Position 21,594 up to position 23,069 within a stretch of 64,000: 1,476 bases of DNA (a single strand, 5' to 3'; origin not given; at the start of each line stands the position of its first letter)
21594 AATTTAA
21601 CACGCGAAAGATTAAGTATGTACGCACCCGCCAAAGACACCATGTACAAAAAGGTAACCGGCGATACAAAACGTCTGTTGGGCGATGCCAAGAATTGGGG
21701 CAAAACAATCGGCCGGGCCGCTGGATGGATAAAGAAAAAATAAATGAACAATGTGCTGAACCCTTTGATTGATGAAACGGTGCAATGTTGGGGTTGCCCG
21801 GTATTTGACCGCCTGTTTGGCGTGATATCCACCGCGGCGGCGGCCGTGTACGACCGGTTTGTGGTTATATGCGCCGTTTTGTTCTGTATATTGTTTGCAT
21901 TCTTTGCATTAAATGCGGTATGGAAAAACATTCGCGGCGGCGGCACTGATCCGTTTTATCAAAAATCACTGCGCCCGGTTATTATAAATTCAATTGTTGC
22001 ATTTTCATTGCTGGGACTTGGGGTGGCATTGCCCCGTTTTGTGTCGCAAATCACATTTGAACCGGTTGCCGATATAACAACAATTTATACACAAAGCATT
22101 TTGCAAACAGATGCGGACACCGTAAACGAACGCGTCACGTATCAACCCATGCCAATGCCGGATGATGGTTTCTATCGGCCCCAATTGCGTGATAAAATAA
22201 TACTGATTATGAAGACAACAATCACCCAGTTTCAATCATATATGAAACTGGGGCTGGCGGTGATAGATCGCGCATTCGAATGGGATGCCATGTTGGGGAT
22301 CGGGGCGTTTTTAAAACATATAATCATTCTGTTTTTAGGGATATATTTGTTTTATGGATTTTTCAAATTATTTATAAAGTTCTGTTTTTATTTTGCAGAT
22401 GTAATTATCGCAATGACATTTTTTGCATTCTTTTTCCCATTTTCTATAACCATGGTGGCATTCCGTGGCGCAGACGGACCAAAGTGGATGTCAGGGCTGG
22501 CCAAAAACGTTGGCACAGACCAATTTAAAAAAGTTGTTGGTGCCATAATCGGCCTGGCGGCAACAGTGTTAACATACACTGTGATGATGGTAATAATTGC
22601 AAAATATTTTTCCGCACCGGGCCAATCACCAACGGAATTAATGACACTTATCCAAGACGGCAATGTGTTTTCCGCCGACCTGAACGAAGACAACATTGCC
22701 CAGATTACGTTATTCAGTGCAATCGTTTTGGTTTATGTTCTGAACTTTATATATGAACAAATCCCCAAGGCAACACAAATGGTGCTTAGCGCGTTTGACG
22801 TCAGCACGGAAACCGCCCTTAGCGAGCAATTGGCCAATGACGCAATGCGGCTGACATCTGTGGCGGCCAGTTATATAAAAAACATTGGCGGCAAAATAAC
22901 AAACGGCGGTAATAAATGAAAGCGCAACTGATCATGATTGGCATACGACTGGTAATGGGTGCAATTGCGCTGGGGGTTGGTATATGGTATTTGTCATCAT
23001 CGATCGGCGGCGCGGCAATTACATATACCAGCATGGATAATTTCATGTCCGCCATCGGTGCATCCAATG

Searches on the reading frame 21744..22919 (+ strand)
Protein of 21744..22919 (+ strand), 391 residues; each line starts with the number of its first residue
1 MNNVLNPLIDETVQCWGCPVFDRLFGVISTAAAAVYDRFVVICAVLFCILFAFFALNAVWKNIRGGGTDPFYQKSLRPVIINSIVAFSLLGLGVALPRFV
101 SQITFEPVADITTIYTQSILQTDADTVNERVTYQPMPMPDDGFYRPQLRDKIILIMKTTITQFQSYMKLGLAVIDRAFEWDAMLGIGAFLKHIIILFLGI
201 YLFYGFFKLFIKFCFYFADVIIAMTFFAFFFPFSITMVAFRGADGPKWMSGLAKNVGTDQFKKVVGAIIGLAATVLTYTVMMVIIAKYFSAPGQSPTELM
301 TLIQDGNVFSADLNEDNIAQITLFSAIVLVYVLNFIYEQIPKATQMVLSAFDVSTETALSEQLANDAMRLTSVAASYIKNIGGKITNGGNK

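Call 55: find_encoding_contigs(protein=window:21744-22919:+, flank=10000, max_places=1)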
Protein window:21744-22919:+ (391 aa): 2 contigs read that carry it; 1 place shown.
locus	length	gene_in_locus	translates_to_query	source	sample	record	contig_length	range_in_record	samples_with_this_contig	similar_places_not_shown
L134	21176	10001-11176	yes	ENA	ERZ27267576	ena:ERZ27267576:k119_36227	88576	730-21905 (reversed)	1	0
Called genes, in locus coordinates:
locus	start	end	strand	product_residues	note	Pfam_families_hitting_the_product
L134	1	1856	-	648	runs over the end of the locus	PF02130:YbeY, PF20154:LNT_N, PF00795:CN_hydrolase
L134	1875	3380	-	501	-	PF00959:Phage_lysozyme (faint)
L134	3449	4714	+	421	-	PF05496:RuvB_N, PF06068:TIP49 (weak), PF01078:Mg_chelatase (faint), PF00158:Sigma54_activat (faint), PF00004:AAA, PF07728:AAA_5, PF16193:AAA_assoc_2, PF12002:MgsA_C, +2 more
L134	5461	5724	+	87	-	-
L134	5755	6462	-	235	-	PF00459:Inositol_P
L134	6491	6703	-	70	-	PF01197:Ribosomal_L31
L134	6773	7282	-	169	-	-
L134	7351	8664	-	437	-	-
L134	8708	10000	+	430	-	-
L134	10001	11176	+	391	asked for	-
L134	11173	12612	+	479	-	-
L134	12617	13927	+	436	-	-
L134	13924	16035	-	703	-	PF00580:UvrD-helicase, PF13245:AAA_19, PF13604:AAA_30 (faint), PF13361:UvrD_C, PF13538:UvrD_C_2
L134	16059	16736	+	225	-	PF00929:RNase_T, PF13482:RNase_H_2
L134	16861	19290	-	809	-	-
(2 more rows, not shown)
